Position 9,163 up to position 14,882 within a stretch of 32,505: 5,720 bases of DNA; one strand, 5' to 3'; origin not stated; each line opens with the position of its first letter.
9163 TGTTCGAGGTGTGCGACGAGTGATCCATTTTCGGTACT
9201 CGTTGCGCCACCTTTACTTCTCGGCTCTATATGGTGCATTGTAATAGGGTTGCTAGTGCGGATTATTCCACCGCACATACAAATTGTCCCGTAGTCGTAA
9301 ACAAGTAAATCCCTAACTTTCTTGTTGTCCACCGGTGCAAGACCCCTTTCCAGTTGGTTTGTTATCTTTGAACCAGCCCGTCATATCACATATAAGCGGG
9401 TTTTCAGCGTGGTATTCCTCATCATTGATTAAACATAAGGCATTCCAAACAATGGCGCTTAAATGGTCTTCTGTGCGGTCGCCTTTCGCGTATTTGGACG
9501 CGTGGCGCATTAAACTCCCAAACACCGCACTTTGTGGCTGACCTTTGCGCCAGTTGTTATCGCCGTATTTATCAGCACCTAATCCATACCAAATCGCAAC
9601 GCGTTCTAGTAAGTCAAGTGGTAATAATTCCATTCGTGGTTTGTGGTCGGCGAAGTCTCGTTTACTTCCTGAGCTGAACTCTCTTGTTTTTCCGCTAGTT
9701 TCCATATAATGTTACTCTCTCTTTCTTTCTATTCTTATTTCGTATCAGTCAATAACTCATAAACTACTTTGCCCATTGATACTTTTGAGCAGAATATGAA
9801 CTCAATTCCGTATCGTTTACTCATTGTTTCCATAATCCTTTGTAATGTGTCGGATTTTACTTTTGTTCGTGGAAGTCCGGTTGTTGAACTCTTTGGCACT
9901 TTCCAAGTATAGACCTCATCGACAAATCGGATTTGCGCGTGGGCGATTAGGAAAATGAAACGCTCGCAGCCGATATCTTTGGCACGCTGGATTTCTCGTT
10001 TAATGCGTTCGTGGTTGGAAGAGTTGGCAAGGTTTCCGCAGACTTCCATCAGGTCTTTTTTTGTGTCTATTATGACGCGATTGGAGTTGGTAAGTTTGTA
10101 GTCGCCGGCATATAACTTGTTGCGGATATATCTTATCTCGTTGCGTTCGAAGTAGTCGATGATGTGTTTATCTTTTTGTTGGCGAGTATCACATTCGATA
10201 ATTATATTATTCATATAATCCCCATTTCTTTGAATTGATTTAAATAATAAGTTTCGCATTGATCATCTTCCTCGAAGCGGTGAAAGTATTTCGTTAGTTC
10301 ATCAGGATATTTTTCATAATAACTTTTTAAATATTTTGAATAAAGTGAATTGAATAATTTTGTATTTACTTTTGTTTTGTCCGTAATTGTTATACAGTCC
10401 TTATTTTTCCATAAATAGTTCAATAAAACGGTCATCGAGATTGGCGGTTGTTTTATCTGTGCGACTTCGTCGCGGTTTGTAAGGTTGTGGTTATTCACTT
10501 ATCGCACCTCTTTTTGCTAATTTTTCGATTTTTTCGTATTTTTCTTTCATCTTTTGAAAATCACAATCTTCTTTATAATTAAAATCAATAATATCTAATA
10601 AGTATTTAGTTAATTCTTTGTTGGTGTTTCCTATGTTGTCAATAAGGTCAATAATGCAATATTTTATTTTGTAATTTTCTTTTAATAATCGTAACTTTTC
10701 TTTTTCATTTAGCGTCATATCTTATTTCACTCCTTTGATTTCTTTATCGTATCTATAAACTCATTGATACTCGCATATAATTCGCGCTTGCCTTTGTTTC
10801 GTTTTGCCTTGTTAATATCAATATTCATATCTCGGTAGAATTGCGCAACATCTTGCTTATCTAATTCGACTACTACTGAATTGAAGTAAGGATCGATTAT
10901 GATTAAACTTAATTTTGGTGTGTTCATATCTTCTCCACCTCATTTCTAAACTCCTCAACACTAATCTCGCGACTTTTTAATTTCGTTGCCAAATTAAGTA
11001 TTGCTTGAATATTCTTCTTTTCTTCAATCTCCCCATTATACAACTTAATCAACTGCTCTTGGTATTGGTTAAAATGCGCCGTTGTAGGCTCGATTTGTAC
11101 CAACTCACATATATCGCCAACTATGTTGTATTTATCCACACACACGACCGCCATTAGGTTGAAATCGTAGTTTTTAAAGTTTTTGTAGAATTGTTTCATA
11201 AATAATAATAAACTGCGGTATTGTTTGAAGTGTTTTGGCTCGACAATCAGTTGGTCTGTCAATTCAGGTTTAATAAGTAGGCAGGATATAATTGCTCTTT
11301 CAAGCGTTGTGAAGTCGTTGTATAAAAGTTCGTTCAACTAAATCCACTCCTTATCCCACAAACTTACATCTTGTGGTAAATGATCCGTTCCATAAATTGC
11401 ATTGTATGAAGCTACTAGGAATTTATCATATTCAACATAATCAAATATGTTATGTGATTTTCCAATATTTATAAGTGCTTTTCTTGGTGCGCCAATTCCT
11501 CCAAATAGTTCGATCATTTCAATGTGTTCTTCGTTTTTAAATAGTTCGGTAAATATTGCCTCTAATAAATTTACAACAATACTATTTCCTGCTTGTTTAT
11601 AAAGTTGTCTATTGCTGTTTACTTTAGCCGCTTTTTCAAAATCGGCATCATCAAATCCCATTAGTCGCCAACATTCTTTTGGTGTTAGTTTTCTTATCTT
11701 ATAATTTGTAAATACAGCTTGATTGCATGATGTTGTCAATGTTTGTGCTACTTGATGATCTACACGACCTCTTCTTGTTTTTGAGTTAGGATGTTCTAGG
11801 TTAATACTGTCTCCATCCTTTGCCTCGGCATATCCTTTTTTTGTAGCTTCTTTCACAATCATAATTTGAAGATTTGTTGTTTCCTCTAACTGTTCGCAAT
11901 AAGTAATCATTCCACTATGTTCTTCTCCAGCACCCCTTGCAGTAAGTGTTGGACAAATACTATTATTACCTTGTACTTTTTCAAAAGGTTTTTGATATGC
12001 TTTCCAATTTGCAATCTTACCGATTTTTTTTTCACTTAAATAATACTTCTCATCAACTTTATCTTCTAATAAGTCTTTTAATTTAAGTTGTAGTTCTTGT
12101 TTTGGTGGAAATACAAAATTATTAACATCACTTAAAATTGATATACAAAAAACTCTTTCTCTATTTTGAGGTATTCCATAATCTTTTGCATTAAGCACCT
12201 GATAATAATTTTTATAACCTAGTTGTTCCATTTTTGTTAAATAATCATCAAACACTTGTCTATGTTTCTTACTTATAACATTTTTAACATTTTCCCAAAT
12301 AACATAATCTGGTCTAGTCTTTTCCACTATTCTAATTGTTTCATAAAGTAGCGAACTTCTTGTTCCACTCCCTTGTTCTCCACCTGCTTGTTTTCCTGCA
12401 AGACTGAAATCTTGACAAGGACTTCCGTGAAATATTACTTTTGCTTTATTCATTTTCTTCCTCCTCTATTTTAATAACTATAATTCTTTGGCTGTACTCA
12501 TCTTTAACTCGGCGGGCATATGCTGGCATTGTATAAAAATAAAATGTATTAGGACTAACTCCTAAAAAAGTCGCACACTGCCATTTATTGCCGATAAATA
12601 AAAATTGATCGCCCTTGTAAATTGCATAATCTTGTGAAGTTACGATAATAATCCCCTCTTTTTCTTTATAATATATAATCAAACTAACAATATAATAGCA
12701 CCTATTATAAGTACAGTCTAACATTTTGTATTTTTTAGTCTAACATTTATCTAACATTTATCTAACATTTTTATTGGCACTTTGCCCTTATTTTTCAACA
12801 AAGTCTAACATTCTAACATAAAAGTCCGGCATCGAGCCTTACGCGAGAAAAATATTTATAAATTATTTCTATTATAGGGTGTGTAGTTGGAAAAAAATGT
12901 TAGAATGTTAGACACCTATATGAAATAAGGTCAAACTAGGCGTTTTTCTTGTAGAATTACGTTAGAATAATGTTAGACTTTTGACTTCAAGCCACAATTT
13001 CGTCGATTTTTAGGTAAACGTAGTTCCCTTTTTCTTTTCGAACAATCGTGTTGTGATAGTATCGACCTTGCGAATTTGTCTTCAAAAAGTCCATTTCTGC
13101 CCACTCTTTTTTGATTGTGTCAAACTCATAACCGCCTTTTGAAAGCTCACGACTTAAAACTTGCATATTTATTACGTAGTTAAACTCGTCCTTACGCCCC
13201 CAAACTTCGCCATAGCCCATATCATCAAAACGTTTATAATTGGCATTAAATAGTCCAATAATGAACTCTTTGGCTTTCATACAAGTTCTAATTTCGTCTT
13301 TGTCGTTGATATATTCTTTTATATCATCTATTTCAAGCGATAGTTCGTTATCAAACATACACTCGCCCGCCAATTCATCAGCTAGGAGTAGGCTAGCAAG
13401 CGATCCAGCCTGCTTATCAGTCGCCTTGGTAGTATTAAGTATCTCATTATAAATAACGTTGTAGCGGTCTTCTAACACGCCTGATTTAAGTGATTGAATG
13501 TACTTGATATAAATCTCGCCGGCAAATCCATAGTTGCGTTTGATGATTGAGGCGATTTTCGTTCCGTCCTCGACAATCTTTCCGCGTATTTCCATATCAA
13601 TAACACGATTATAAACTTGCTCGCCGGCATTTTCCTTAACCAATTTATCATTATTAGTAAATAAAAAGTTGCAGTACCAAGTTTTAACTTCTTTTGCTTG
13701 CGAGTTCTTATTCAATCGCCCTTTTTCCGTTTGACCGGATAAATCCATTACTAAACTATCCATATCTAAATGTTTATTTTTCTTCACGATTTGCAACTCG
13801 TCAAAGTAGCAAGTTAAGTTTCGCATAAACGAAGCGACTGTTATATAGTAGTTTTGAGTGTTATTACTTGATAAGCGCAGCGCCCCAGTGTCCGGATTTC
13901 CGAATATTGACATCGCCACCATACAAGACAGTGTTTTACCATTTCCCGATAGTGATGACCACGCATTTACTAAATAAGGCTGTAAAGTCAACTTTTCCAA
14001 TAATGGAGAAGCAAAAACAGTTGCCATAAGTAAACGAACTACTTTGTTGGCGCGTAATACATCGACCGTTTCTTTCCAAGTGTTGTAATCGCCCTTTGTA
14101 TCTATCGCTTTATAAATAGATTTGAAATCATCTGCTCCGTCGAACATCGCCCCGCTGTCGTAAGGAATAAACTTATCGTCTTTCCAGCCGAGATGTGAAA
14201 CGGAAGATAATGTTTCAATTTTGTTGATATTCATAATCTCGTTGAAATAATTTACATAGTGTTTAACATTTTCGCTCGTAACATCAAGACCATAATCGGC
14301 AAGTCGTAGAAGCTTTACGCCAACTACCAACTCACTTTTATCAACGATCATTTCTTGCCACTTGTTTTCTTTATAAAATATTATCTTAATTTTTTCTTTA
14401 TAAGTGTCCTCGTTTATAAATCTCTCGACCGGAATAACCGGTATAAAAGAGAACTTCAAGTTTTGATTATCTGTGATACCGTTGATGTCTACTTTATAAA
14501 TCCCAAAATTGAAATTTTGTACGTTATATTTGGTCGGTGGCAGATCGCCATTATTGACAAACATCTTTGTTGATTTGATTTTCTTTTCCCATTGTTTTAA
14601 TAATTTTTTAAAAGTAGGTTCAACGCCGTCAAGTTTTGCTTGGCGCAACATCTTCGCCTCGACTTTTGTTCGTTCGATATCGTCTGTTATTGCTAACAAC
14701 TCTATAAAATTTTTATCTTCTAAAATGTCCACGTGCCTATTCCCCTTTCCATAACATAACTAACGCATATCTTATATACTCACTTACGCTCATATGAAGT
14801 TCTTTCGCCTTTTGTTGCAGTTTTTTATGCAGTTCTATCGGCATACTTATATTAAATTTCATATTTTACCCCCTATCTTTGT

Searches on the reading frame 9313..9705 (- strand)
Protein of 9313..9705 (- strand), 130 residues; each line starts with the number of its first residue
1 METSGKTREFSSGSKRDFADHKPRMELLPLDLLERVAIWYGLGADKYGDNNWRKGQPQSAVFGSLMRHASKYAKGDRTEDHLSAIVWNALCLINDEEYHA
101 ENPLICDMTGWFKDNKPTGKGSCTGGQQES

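Call 10: search_protein_families(library=pfam, proteins=[window:9313-9705:-], max_evalue=0.01)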
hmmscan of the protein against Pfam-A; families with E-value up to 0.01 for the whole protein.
window:9313-9705:- (130 aa): 1 family
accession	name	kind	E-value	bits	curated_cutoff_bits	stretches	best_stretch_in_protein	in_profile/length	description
PF18909.5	dGTP_diPhyd_N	-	1.2e-20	73.7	27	1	13-96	2-90/99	dATP/dGTP diphosphohydrolase, N-terminal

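Call 11: search_protein_families(library=phrogs, proteins=[window:9313-9705:-], max_evalue=0.001)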
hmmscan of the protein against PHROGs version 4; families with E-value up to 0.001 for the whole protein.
window:9313-9705:- (130 aa): 8 families
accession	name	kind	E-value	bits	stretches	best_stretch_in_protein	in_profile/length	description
phrog_18716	-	unknown function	1.3e-26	94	1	3-101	4-102/114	-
phrog_801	-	DNA, RNA and nucleotide metabolism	7.8e-19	69.6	1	12-98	97-189/476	dATP / dGTP pyrophosphohydrolase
phrog_11257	-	unknown function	2.4e-17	64.6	1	8-94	7-97/200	-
phrog_2252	-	lysis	1.1e-16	62.4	1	5-99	95-195/285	endolysin; inhibits RNA polymerase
phrog_16254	-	unknown function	2.6e-13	51.1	1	11-94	17-103/377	-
phrog_5332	-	unknown function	3.4e-13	50.6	1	22-101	122-206/215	-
phrog_19680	-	unknown function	4.4e-07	31.2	1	10-91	87-175/188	-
phrog_37590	-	unknown function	0.00018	21.7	1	15-77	45-119/341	-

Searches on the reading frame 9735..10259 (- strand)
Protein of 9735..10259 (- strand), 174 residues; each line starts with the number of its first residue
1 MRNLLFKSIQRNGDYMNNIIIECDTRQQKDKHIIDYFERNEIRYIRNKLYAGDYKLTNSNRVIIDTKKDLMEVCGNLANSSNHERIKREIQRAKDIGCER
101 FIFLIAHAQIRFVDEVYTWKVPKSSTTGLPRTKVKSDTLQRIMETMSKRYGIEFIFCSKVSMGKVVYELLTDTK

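Call 10: search_protein_families(library=pfam, proteins=[window:9735-10259:-], max_evalue=0.01)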
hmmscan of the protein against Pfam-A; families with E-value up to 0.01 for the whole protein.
window:9735-10259:- (174 aa): 2 families
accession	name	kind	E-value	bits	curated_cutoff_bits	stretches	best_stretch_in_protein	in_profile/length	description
PF02732.21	ERCC4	-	9.9e-09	35.7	24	1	24-159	2-129/140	ERCC4 domain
PF16344.10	FecR_C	-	0.0076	16.7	24.4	0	135-158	5-28/70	FecR, C-terminal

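Call 11: search_protein_families(library=phrogs, proteins=[window:9735-10259:-], max_evalue=0.001)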
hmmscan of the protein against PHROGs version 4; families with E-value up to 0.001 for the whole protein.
window:9735-10259:- (174 aa): 1 family
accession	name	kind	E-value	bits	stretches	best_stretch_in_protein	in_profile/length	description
phrog_3490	-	DNA, RNA and nucleotide metabolism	5e-29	102.5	1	16-171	6-163/175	ERCC4-type nuclease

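Call 75: find_homologous_proteins(query=window:9735-10259:-, max_evalue=1e-15)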
Query window:9735-10259:- (174 aa): 661 proteins with E <= 1e-15 among 676 candidates; the best 120 are listed.
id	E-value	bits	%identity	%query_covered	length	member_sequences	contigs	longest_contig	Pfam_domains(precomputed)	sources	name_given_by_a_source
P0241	1.1e-110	385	100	100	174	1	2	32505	PF02732.22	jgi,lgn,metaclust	metaclust:\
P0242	7.0e-64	233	63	90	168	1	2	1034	PF02732.22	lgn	-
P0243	6.0e-63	230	65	90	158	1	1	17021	PF02732.22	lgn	-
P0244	2.8e-61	224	65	89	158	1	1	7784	PF02732.22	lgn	-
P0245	8.7e-57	209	64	87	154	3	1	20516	PF02732.22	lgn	-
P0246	2.0e-56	208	60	89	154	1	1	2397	PF02732.22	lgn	-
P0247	2.6e-56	208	60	89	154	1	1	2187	PF02732.22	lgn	-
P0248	2.9e-56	208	62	87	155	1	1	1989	PF02732.22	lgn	-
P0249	1.1e-55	206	58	93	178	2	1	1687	PF02732.22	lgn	-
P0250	2.3e-55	205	60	89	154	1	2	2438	PF02732.22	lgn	-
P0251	4.0e-55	204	59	88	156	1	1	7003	PF02732.22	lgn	-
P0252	4.7e-55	204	61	89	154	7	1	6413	PF02732.22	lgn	-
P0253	7.3e-55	203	62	89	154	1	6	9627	PF02732.22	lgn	-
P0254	1.3e-54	202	62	87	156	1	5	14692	PF02732.22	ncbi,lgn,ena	-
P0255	2.2e-54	202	60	89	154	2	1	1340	PF02732.22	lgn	-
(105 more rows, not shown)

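Call 76: find_encoding_contigs(protein=P0245, flank=6000, max_places=5)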
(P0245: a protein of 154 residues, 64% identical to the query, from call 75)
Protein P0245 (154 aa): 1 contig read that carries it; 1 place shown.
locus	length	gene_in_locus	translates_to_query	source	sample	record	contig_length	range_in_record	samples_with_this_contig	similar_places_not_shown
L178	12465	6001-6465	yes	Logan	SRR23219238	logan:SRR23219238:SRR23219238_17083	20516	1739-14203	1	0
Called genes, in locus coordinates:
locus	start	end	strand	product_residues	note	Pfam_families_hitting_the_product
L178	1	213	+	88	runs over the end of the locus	-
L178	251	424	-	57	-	-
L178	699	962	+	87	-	-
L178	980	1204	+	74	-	-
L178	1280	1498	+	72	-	-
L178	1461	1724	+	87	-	-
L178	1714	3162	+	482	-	PF13479:AAA_24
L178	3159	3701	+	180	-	-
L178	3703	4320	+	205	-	-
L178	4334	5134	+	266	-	-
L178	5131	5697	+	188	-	-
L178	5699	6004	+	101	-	-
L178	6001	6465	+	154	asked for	PF02732:ERCC4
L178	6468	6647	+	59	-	-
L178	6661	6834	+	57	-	-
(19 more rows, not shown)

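Call 78: find_encoding_contigs(protein=P0244, flank=8000, max_places=5)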
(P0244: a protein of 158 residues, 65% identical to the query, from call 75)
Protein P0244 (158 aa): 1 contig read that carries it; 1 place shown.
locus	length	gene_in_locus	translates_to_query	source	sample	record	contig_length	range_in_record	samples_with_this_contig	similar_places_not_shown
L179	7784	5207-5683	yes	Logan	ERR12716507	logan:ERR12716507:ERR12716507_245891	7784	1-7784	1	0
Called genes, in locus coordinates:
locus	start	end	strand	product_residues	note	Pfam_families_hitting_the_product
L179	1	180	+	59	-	?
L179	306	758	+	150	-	-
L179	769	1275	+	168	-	-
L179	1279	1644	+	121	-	-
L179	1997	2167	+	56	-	-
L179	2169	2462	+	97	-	-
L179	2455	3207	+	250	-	-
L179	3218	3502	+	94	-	-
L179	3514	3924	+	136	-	-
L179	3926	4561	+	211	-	-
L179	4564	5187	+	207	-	PF05037:DUF669 (weak)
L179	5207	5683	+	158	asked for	PF02732:ERCC4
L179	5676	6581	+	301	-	-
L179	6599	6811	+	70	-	-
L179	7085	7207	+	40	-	-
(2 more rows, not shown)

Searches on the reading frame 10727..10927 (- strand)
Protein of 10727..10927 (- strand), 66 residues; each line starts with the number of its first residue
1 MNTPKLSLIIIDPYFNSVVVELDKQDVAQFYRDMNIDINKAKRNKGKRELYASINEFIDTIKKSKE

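Call 67: search_protein_families(library=pfam, proteins=[window:10727-10927:-], max_evalue=0.01)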
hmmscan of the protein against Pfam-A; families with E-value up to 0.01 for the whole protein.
window:10727-10927:- (66 aa): 1 family
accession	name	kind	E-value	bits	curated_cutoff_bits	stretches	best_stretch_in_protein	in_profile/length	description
PF04574.18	DUF592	-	0.0015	18.8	24.5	1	21-65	103-147/153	Protein of unknown function (DUF592)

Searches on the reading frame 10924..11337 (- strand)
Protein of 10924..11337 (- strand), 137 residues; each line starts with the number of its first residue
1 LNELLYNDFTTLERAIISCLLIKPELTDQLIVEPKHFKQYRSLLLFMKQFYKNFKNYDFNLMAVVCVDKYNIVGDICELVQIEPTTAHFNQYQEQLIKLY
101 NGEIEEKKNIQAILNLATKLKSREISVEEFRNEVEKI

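Call 67: search_protein_families(library=pfam, proteins=[window:10924-11337:-], max_evalue=0.01)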
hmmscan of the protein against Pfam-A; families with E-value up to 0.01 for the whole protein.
window:10924-11337:- (137 aa): 1 family
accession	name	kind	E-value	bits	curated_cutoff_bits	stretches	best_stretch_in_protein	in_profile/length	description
PF00772.26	DnaB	-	0.00085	19.8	23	1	11-95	7-100/103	DnaB-like helicase N terminal domain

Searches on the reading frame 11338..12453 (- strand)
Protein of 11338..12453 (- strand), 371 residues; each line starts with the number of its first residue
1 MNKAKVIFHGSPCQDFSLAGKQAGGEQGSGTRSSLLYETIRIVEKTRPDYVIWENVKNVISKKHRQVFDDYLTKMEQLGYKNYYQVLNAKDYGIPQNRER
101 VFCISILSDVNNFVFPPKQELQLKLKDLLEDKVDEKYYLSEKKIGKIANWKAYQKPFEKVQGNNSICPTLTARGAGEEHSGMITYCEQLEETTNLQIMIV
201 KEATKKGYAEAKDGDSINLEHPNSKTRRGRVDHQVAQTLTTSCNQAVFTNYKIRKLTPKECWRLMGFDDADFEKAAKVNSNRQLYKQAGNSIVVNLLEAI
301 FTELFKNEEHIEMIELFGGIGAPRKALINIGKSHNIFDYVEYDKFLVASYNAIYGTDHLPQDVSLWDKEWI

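Call 10: search_protein_families(library=pfam, proteins=[window:11338-12453:-], max_evalue=0.01)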
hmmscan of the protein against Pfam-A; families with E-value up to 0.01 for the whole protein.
window:11338-12453:- (371 aa): 1 family
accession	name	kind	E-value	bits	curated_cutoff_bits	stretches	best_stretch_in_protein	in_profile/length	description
PF00145.23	DNA_methylase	-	2.9e-66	224.5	22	1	4-306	62-324/324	C-5 cytosine-specific DNA methylase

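Call 11: search_protein_families(library=phrogs, proteins=[window:11338-12453:-], max_evalue=0.001)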
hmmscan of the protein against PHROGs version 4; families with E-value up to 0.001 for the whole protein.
window:11338-12453:- (371 aa): 12 families
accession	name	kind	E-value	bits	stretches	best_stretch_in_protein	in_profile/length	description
phrog_116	-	other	2.4e-78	265.3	2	3-308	270-493/779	DNA methyltransferase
phrog_16427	-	other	2.7e-44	152.6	1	162-357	29-222/235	DNA methyltransferase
phrog_363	-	other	1.9e-37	130.1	1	3-306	115-314/327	DNA methyltransferase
phrog_8411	-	unknown function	1.1e-29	104.7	1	194-291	105-206/206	-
phrog_17284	-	unknown function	1.7e-22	80.9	1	246-331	152-240/245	-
phrog_26324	-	other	1.1e-21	78.9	1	160-305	68-204/210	DNA methyltransferase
phrog_16528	-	other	1.1e-09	39.1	1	217-309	128-222/236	DNA methyltransferase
phrog_864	-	DNA, RNA and nucleotide metabolism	7.1e-07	29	1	5-74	697-763/1064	DNA primase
phrog_13621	-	unknown function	1.1e-06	29.5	1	240-302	41-106/121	-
phrog_29583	-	other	1.6e-05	24.8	1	6-105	81-188/468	DNA methyltransferase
phrog_5999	-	other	0.00039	21.4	0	3-37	68-101/109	DNA methyltransferase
phrog_36001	-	unknown function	0.00051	19.4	1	35-112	490-567/715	-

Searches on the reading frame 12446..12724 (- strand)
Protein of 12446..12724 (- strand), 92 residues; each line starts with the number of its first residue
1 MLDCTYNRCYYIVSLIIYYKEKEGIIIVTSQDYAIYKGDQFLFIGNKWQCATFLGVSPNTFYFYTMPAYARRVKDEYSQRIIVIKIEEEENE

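Call 61: search_protein_families(library=phrogs, proteins=[window:12446-12724:-], max_evalue=0.0001)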
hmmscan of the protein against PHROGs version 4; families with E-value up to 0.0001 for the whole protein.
window:12446-12724:- (92 aa): 1 family
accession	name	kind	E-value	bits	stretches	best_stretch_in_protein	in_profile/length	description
phrog_803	-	moron, auxiliary metabolic gene and host takeover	1.1e-09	39.6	1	30-91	8-68/117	host nuclease inhibitor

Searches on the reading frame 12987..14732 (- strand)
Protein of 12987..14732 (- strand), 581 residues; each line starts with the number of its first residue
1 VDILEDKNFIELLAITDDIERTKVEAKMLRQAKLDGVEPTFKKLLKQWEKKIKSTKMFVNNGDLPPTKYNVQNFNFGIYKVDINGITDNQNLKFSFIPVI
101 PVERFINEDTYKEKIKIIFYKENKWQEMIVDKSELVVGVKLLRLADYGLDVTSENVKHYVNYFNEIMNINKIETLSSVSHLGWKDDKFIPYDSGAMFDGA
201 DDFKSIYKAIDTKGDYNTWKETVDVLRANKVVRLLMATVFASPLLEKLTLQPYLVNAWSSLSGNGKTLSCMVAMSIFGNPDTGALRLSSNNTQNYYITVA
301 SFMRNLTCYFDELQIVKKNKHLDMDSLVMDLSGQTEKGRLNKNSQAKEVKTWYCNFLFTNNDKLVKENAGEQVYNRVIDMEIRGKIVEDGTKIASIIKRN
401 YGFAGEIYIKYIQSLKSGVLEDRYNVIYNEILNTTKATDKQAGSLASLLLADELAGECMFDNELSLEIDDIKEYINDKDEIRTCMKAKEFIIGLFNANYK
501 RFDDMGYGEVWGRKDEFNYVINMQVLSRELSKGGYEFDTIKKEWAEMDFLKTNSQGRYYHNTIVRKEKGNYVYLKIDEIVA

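Call 61: search_protein_families(library=phrogs, proteins=[window:12987-14732:-], max_evalue=0.0001)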
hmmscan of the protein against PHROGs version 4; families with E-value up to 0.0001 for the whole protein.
window:12987-14732:- (581 aa): 3 families
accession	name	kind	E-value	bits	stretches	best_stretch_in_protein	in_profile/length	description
phrog_8841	-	DNA, RNA and nucleotide metabolism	6.8e-109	366.3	1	2-577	19-615/633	DNA primase/helicase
phrog_25314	-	unknown function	7.5e-23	81.7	1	172-415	526-787/1010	-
phrog_1139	-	DNA, RNA and nucleotide metabolism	8e-07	28.4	1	212-384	501-675/895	DNA primase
